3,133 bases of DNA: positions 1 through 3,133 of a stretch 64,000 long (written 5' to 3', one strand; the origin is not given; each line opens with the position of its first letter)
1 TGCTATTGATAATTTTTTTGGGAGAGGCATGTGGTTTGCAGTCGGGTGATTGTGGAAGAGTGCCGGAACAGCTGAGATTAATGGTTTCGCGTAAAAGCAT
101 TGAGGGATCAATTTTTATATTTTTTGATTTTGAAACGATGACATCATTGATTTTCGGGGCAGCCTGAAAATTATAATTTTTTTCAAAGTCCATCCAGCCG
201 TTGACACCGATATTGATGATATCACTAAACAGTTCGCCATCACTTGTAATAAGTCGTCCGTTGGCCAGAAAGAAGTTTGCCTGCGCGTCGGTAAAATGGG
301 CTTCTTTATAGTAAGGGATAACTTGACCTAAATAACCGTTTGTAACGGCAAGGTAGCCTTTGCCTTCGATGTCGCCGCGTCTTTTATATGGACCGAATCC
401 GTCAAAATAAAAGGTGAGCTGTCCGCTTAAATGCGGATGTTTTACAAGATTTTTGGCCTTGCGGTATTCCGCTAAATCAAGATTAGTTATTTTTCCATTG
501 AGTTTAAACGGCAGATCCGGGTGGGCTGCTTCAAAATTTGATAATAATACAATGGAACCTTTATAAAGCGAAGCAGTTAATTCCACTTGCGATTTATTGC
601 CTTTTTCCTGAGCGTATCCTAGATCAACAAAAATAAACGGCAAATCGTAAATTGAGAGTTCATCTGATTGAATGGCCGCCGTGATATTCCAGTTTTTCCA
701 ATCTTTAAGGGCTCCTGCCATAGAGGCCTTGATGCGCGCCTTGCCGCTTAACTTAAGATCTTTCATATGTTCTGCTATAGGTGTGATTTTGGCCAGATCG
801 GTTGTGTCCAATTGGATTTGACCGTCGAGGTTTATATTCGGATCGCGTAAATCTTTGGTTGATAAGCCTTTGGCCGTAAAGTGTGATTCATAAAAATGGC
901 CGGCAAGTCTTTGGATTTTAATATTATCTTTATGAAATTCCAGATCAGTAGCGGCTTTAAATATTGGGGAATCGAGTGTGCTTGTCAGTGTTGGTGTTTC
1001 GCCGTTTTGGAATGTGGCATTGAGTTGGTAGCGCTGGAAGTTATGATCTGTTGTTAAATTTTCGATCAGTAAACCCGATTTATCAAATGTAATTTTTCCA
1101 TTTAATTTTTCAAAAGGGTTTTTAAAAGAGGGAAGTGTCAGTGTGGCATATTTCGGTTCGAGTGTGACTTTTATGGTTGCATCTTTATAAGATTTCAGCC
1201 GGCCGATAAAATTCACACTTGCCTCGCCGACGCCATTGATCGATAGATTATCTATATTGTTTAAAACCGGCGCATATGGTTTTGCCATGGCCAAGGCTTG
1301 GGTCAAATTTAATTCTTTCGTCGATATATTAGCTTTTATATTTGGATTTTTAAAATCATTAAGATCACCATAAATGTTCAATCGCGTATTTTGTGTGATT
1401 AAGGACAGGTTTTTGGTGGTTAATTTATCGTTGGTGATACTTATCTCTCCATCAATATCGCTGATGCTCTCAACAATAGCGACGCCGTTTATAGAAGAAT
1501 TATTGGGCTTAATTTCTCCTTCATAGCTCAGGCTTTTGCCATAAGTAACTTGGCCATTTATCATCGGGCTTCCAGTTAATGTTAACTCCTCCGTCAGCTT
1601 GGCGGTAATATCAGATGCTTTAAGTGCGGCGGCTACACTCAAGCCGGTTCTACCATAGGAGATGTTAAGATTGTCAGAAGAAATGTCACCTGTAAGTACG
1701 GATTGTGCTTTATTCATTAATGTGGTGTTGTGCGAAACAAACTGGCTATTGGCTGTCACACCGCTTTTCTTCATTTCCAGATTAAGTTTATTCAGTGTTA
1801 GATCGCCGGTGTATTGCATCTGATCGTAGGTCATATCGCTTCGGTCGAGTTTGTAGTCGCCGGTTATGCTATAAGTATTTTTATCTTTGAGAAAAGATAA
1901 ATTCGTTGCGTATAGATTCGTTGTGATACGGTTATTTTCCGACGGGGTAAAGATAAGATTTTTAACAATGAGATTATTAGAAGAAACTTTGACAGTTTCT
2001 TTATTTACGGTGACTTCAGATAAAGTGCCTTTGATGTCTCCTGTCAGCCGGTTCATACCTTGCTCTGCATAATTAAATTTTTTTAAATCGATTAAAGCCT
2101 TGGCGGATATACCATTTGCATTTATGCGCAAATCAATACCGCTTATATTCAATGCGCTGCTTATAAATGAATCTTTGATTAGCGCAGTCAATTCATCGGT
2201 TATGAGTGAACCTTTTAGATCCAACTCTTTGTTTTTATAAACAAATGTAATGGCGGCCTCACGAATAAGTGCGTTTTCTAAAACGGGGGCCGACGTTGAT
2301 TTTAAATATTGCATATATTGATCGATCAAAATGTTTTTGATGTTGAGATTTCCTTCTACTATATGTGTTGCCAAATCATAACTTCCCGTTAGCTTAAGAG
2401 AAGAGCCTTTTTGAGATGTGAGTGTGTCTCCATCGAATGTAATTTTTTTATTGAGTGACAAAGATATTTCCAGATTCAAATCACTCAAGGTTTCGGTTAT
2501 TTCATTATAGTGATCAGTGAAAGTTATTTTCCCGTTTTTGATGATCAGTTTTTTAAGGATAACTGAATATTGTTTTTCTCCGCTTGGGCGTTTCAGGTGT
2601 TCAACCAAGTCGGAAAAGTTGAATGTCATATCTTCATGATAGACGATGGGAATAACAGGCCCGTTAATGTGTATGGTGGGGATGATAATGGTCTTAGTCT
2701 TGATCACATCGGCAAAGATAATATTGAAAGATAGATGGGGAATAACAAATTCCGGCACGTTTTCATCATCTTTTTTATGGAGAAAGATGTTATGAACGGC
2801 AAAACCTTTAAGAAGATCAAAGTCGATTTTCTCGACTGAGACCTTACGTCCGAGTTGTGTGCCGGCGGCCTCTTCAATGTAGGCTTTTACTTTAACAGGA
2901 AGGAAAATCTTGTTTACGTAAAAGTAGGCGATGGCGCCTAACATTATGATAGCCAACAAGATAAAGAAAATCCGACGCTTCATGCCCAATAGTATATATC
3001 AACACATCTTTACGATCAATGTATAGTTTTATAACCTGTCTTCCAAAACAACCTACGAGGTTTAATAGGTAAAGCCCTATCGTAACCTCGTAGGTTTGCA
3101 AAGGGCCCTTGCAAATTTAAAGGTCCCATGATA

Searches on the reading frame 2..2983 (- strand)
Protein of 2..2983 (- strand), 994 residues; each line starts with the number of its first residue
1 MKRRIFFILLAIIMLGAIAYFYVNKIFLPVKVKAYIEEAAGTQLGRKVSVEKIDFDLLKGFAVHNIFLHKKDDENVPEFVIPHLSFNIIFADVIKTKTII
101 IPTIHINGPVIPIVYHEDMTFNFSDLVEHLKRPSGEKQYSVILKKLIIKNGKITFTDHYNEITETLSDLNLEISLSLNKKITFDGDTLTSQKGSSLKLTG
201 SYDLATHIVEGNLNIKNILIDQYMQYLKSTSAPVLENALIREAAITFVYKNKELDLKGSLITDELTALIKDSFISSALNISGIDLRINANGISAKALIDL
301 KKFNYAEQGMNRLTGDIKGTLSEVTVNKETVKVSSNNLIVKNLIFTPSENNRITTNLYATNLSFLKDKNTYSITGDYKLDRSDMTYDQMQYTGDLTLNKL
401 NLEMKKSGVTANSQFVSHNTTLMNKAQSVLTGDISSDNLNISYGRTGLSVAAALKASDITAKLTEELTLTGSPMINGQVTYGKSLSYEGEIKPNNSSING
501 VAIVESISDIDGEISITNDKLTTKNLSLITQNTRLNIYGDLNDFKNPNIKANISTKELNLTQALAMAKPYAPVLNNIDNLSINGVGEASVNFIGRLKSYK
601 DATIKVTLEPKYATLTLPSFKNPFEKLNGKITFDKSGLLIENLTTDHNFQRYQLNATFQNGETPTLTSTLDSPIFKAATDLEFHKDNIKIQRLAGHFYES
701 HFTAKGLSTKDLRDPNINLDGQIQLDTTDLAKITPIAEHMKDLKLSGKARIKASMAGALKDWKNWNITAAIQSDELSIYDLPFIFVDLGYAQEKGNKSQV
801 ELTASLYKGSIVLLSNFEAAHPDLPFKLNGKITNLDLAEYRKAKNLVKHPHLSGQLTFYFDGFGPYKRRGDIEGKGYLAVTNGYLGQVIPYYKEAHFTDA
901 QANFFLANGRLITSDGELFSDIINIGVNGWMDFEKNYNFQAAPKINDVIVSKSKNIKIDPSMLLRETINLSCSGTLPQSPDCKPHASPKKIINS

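Call 96: search_protein_families(library=pfam, proteins=[window:2-2983:-], max_evalue=0.001)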
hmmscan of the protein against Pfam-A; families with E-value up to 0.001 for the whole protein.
window:2-2983:- (994 aa): 1 family
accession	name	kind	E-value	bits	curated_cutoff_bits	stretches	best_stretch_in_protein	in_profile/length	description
PF05359.17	DUF748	-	7.7e-30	104.1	50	1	2-497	14-473/1037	Domain of Unknown Function (DUF748)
